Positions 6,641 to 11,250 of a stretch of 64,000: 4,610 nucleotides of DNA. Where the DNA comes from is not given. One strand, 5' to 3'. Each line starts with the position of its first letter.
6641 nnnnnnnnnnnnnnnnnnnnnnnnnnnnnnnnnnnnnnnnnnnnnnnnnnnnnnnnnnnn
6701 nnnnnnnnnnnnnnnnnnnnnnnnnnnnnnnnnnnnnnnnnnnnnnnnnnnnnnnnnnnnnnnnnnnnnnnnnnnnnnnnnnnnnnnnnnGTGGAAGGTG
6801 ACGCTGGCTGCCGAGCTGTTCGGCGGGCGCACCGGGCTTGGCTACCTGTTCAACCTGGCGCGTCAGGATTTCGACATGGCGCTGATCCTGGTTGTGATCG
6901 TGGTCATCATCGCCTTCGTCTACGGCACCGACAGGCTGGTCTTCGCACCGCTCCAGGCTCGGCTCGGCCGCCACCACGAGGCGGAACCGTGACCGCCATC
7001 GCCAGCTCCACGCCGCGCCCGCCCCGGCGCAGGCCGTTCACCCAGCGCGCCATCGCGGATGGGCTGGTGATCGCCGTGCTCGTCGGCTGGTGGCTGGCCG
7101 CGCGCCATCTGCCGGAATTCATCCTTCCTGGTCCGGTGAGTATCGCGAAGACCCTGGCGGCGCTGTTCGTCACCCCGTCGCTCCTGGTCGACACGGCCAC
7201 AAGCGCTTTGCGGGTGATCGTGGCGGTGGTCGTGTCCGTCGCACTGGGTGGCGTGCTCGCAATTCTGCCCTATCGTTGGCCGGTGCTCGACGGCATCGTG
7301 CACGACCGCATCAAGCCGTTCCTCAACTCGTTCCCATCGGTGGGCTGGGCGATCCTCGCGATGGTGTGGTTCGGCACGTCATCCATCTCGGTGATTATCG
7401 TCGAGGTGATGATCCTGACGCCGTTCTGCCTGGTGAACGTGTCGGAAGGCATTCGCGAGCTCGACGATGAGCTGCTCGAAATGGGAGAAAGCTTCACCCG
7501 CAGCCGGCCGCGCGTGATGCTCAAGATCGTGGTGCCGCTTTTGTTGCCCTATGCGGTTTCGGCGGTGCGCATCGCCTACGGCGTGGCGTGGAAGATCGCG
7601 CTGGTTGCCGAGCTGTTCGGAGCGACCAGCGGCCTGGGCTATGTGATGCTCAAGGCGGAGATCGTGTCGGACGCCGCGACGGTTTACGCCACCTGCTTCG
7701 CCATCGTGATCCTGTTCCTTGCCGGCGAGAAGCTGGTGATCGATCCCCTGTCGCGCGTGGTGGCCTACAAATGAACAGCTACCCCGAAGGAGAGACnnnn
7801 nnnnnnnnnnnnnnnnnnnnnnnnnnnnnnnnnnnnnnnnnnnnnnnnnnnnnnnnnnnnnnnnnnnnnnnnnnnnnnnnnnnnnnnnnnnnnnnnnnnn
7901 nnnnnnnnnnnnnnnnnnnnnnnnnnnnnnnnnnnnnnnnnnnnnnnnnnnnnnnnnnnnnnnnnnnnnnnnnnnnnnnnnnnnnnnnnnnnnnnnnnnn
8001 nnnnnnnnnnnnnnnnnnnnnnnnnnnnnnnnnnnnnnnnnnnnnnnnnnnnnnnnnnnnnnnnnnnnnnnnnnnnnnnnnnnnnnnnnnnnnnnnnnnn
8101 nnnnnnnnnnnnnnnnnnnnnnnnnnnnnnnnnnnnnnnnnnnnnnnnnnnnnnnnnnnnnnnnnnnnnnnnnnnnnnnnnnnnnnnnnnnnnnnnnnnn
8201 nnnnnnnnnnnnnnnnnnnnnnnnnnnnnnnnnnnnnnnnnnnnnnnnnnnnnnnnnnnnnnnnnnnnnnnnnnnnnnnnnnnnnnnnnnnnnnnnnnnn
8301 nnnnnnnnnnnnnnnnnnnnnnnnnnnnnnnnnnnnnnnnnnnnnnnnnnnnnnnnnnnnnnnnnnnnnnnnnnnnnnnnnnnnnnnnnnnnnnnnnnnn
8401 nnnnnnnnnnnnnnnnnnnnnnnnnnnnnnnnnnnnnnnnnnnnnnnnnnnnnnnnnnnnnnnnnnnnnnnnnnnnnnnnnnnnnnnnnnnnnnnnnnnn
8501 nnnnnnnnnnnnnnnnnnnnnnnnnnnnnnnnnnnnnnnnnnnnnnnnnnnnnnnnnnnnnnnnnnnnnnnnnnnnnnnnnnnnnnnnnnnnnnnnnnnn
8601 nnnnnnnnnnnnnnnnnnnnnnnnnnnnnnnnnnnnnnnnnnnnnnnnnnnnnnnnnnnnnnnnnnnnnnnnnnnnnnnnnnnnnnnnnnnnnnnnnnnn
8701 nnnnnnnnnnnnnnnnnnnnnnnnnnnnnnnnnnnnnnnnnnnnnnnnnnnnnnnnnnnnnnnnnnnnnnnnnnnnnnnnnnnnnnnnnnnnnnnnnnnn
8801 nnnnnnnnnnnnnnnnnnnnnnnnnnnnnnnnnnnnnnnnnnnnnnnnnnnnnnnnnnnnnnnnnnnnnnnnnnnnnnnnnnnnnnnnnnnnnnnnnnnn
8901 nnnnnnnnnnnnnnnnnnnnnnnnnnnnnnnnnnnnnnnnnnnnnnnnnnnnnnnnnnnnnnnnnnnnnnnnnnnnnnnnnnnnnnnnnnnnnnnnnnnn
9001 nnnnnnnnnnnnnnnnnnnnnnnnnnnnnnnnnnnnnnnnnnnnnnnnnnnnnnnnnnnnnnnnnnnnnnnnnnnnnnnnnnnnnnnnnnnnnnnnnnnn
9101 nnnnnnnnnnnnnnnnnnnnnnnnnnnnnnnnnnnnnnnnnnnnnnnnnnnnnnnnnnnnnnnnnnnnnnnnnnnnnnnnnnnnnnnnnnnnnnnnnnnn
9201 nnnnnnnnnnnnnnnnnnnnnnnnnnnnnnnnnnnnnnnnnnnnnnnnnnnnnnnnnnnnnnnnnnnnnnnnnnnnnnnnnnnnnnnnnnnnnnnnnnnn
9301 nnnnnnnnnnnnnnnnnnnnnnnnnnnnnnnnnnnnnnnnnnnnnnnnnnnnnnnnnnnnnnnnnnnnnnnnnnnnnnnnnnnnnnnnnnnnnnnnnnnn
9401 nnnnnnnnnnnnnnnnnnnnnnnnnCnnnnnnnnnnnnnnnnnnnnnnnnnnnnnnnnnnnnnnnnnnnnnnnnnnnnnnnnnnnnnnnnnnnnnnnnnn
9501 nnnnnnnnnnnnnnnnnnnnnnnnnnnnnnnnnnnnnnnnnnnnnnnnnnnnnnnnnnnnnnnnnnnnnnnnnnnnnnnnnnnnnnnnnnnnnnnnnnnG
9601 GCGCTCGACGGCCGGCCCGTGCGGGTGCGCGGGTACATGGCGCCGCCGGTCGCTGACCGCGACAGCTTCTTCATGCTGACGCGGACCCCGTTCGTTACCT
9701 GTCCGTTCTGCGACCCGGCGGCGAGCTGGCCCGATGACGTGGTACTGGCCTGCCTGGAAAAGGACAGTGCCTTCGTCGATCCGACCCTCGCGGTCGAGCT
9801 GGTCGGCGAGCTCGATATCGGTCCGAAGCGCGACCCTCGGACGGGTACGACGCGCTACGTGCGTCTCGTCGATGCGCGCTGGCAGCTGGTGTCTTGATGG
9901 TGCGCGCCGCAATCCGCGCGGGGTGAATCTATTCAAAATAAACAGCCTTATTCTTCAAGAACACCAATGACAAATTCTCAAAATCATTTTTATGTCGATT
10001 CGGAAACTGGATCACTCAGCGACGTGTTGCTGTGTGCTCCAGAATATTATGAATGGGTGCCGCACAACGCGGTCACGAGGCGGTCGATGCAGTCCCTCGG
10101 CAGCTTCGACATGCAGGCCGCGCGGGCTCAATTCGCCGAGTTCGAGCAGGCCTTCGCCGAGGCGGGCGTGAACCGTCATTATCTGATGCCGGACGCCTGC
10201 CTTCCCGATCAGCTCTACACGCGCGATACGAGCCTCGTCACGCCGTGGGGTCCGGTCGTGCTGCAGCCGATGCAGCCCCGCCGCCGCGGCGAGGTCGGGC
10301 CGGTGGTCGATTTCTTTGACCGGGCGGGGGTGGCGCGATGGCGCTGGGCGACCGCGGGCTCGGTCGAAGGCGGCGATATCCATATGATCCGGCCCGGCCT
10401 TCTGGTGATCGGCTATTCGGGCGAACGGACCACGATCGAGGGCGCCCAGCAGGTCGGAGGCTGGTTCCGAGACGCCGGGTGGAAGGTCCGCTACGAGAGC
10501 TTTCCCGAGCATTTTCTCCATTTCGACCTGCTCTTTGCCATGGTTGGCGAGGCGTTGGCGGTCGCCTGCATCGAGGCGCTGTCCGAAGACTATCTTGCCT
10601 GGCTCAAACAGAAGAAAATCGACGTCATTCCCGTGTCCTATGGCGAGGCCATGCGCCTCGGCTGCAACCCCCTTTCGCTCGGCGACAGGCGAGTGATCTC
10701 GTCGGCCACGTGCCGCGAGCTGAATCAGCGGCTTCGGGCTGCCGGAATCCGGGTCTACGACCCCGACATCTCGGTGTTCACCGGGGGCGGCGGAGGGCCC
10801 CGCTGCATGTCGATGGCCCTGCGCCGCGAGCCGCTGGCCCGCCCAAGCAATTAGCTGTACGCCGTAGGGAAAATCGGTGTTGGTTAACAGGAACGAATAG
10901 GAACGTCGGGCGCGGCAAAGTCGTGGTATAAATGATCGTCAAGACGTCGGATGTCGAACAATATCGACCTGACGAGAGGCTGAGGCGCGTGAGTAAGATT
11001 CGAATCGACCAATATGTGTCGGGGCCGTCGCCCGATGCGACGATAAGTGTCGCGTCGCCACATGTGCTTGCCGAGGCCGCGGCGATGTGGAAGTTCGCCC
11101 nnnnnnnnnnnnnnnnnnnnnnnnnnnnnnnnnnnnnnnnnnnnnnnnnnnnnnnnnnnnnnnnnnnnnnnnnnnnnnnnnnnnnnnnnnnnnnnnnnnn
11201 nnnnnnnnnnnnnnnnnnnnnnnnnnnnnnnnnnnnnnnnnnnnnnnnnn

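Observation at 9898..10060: DDAH/amidinotransferase-fold gene has a strikingly AT-rich promoter and 5' coding segment inside a high-GC locus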

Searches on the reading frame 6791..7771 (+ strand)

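Call 7: search_protein_families(library=pfam, proteins=[window:6791-7771:+], max_evalue=0.01)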
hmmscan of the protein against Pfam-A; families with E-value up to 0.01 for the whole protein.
window:6791-7771:+ (327 aa): 1 family
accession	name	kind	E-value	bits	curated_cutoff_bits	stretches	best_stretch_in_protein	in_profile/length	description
PF00528.27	BPD_transp_1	-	1.4e-18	67.8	26.4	1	177-310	26-165/184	Binding-protein-dependent transport system inner membrane component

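Call 8: search_protein_families(library=ncbifam, proteins=[window:6791-7771:+], max_evalue=0.01)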
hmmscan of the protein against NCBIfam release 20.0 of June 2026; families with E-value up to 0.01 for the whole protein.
window:6791-7771:+ (327 aa): 13 families
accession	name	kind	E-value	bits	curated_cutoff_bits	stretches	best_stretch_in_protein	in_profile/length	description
NF040733.1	ABC_perm_U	equivalog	2.6e-18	66.4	295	1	92-307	14-230/251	ABC transporter permease subunit SaoP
NF008470.0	PRK11365.1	equivalog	1.6e-17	63.8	347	1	93-299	18-225/263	aliphatic sulfonate ABC transporter permease SsuC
NF007545.0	PRK10160.1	equivalog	3.1e-14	53.1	342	1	76-308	13-252/275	taurine ABC transporter permease TauC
TIGR01183.1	ntrB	equivalog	4e-13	49.5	209.05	1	138-312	26-195/202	nitrate ABC transporter permease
TIGR03416.1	ABC_choXWV_perm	equivalog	8.2e-09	35.3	363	1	117-309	69-260/267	choline ABC transporter permease subunit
NF007044.0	PRK09497.1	equivalog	3.7e-06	26.6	348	1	197-297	149-250/285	spermidine/putrescine ABC transporter permease PotB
TIGR01581.1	Mo_ABC_porter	hypoth_equivalog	7.5e-05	22.3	210.3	1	187-264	92-169/225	ABC transporter permease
NF043073.1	MMSYN1_0195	equivalog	8.5e-05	20.9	1250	1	188-265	119-194/1021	spermidine/putrescine ABC transporter permease/substrate-binding protein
NF008196.0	PRK10952.1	equivalog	0.00015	20.7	439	1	171-310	178-319/356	glycine betaine/L-proline ABC transporter permease ProW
NF011624.0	PRK15050.1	equivalog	0.00029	20.1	247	1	194-258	157-221/297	2-aminoethylphosphonate ABC transporter permease subunit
NF007047.0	PRK09500.1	equivalog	0.0047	16.6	326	1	131-289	55-216/257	spermidine/putrescine ABC transporter permease PotC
NF045473.1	Opp1C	equivalog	0.0047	16.4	350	1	131-269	63-200/267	nickel/cobalt ABC transporter permease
TIGR01097.1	PhnE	equivalog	0.0094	15.4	216.7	0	135-313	65-241/252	phosphonate ABC transporter, permease protein PhnE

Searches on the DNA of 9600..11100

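Call 19: search_rna_families(source=window, start=9600, end=11100, threshold=evalue, max_evalue=1)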
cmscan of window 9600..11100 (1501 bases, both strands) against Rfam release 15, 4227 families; matches with E-value up to 1: 0.
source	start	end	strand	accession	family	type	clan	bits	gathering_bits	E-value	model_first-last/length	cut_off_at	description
